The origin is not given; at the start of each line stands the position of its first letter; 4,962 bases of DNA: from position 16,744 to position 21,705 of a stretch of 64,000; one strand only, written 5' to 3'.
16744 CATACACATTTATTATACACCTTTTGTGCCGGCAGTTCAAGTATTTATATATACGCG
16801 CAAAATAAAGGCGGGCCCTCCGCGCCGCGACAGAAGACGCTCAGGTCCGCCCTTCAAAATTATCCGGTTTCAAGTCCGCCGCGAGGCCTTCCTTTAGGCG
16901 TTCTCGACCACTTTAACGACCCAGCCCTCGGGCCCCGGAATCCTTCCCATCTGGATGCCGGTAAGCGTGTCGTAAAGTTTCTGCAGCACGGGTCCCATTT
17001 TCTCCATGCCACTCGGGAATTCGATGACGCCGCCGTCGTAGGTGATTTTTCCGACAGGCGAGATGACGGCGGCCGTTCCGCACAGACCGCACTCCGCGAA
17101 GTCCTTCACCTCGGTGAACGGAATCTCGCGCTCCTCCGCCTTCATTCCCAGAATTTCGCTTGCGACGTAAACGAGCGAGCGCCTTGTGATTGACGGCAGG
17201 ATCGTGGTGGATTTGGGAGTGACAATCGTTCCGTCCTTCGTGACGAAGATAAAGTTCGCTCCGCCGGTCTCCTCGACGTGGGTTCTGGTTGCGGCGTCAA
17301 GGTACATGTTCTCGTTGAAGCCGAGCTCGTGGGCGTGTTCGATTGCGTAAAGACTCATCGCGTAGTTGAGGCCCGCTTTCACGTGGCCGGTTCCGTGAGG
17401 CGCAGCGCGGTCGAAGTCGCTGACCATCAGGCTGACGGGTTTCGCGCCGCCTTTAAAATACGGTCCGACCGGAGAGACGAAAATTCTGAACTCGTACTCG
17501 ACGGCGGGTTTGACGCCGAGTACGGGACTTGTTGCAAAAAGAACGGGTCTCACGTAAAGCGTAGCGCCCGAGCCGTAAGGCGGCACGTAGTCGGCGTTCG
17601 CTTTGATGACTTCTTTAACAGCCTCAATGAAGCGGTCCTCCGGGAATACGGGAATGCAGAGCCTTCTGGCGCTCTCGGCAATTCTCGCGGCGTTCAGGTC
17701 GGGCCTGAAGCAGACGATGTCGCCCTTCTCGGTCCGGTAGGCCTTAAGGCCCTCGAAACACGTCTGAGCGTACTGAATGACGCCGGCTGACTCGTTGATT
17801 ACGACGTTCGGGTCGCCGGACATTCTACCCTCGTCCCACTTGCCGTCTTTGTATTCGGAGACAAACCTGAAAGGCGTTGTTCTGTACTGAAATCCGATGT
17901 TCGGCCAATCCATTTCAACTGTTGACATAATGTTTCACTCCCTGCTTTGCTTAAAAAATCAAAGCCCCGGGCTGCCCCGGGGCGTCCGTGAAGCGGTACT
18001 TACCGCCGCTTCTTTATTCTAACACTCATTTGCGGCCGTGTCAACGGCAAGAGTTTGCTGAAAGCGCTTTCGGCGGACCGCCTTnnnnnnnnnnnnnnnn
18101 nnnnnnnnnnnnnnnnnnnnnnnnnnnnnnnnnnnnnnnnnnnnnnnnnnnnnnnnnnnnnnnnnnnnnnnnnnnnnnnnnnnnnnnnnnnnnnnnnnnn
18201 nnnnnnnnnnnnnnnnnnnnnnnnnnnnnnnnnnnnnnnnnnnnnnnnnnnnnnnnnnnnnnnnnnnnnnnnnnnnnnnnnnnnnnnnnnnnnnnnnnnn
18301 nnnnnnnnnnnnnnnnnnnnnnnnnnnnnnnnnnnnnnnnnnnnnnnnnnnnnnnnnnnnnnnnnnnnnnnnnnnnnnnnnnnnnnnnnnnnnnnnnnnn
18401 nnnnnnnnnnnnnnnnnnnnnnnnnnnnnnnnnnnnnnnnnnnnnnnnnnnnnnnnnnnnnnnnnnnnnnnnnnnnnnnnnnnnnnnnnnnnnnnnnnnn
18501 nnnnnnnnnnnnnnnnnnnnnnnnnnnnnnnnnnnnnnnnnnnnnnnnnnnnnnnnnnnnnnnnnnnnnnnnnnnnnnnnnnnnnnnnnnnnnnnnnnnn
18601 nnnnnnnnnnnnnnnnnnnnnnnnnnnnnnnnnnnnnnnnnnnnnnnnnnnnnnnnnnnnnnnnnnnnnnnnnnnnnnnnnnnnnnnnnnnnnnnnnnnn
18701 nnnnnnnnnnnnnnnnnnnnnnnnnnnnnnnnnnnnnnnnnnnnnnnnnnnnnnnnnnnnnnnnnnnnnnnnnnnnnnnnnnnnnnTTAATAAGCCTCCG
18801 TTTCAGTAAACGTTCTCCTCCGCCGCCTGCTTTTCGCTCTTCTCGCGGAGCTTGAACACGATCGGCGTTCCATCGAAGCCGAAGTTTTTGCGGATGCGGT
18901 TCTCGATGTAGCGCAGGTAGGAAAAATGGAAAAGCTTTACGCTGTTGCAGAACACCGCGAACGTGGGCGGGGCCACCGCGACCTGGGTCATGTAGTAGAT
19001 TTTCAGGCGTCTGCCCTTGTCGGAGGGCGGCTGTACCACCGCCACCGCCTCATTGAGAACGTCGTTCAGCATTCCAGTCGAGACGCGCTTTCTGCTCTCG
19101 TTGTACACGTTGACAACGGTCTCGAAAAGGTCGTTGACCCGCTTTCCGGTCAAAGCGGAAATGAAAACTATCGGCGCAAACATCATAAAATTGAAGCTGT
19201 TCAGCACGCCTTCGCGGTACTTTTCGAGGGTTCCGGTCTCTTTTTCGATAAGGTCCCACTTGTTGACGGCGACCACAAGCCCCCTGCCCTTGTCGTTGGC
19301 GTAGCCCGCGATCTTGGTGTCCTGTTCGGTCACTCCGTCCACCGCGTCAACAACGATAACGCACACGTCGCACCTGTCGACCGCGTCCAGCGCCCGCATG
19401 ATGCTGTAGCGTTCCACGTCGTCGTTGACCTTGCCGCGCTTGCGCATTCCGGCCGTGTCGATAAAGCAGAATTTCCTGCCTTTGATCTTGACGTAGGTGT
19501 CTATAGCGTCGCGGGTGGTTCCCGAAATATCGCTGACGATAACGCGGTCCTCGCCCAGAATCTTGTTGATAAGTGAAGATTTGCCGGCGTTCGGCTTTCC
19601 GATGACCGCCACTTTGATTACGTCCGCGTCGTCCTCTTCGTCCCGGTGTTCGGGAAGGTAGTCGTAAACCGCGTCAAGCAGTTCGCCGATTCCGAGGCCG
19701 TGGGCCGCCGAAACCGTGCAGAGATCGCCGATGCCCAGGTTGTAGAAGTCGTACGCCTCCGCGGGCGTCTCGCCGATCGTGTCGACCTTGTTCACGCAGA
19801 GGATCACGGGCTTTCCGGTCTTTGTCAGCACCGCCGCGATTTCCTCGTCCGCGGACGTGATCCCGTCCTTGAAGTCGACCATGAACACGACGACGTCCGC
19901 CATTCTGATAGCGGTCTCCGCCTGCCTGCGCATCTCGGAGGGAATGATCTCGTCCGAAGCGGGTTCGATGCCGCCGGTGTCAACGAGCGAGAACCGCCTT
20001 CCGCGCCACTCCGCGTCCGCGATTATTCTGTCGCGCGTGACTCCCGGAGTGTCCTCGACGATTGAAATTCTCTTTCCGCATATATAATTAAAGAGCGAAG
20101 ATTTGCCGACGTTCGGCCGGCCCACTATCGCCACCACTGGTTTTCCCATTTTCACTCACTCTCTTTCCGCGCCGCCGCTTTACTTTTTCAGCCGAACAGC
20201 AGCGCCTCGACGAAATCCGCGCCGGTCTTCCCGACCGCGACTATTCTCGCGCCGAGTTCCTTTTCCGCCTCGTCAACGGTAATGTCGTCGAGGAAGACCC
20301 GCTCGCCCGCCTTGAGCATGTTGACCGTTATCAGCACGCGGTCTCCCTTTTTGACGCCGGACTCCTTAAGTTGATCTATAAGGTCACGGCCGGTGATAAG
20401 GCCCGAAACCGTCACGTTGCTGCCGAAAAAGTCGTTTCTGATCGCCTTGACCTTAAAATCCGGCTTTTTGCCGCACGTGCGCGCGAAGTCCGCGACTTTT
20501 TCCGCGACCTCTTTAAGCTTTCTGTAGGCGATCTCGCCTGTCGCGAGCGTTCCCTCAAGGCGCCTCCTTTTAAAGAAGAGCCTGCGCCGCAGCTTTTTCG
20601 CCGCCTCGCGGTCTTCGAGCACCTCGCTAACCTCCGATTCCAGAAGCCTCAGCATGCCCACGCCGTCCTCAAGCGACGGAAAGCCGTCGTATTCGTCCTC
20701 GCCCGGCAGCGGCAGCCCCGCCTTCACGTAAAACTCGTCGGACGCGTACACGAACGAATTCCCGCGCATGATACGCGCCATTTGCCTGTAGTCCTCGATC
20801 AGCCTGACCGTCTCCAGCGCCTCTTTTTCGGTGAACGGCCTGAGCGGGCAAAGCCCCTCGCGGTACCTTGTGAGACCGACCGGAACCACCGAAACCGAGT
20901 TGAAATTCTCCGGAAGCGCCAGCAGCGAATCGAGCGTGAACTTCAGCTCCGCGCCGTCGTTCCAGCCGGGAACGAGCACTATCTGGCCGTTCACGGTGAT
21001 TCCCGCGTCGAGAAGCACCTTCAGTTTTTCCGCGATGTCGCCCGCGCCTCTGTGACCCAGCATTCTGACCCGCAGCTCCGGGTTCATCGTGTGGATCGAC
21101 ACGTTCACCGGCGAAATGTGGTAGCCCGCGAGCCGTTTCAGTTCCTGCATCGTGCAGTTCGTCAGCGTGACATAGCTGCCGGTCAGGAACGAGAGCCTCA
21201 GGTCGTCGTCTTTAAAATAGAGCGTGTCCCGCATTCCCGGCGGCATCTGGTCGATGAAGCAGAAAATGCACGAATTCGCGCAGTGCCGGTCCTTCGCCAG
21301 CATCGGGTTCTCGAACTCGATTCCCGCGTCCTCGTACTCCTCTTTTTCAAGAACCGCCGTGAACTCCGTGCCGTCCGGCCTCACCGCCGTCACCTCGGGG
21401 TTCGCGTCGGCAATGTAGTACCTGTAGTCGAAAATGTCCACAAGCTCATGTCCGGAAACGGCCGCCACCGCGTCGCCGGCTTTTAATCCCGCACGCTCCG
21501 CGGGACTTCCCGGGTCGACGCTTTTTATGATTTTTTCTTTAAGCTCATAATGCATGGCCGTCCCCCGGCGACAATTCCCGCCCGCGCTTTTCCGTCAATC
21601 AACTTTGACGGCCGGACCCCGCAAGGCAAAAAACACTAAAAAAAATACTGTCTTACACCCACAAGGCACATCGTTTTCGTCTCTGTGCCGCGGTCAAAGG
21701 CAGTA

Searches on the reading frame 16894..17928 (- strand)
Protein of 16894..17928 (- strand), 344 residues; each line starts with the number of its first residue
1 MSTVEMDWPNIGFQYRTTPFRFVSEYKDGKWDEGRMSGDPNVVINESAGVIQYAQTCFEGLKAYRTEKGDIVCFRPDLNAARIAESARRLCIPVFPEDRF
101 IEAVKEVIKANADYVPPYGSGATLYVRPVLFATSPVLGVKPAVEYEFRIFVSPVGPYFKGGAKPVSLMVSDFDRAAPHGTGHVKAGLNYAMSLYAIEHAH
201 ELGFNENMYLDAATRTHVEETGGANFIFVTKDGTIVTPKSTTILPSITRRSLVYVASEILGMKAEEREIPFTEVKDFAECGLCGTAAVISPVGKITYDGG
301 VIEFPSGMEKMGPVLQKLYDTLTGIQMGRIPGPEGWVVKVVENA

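Call 51: search_protein_families(library=pfam, proteins=[window:16894-17928:-], max_evalue=0.00001)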
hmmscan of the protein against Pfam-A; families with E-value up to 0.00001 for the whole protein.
window:16894-17928:- (344 aa): 1 family
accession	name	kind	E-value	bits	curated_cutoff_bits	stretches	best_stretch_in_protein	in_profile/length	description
PF01063.24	Aminotran_4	-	3e-33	116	28.5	1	57-295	2-223/223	Amino-transferase class IV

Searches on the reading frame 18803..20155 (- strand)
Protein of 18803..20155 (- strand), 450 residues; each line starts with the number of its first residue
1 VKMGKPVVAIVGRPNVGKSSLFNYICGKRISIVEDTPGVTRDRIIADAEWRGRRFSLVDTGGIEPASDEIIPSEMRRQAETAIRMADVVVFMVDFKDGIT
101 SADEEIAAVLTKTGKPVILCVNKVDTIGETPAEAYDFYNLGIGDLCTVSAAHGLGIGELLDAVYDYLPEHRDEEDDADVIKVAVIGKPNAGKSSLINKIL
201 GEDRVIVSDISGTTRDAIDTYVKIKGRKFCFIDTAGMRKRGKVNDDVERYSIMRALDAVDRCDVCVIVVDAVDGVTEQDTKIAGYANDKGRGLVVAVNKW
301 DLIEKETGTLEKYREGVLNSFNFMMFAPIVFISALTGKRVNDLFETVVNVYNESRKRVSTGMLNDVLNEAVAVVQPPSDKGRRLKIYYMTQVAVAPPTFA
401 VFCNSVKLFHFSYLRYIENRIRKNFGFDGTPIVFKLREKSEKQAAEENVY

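Call 51: search_protein_families(library=pfam, proteins=[window:18803-20155:-], max_evalue=0.00001)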
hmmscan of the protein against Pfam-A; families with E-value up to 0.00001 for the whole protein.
window:18803-20155:- (450 aa): 10 families
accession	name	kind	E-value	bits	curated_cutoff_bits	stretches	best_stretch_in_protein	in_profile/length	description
PF01926.29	MMR_HSR1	-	6.6e-61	203.8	21.9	2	8-123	2-113/113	50S ribosome-binding GTPase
PF14714.11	KH_dom-like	-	2e-35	121.3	27.3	1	357-437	1-81/81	KH-domain-like of EngA bacterial GTPase enzymes, C-terminal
PF00009.33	GTP_EFTU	-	6.6e-32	111.1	26.5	2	179-351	3-186/188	Elongation factor Tu GTP binding domain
PF02421.24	FeoB_N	-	2.3e-26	92.6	27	2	181-346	2-155/156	Ferrous iron transport protein B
PF00350.29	Dynamin_N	-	8.4e-15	55.6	27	0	182-215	1-33/168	Dynamin family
PF04548.22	AIG1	-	3e-13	50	27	1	182-282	3-103/212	AIG1 family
PF03193.22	RsgA_GTPase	-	5.2e-10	39.9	30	0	109-238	48-169/174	RsgA GTPase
PF00071.28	Ras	-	1.4e-07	31.7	21.6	0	8-127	2-117/162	Ras family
PF08477.19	Roc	-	2.1e-07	31.6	27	0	8-125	2-119/119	Ras of Complex, Roc, domain of DAPkinase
PF16897.10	MMR_HSR1_Xtn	-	2.4e-06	27.9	35.2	0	115-167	56-104/106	C-terminal region of MMR_HSR1 domain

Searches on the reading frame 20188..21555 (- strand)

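Call 51: search_protein_families(library=pfam, proteins=[window:20188-21555:-], max_evalue=0.00001)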
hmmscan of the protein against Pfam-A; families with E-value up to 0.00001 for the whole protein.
window:20188-21555:- (455 aa): 4 families
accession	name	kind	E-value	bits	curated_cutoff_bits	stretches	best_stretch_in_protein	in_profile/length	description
PF04459.17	DUF512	-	1.6e-63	214.1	25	1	224-441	1-200/202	Protein of unknown function (DUF512)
PF19238.5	Radical_SAM_2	-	1.1e-59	200.9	26.7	1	71-221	1-151/151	Radical SAM-like domain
PF17820.7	PDZ_6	-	1.4e-10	41.2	27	1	9-56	1-48/54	PDZ domain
PF04055.27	Radical_SAM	-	1.9e-08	35.1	29.5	1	119-201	78-157/166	Radical SAM superfamily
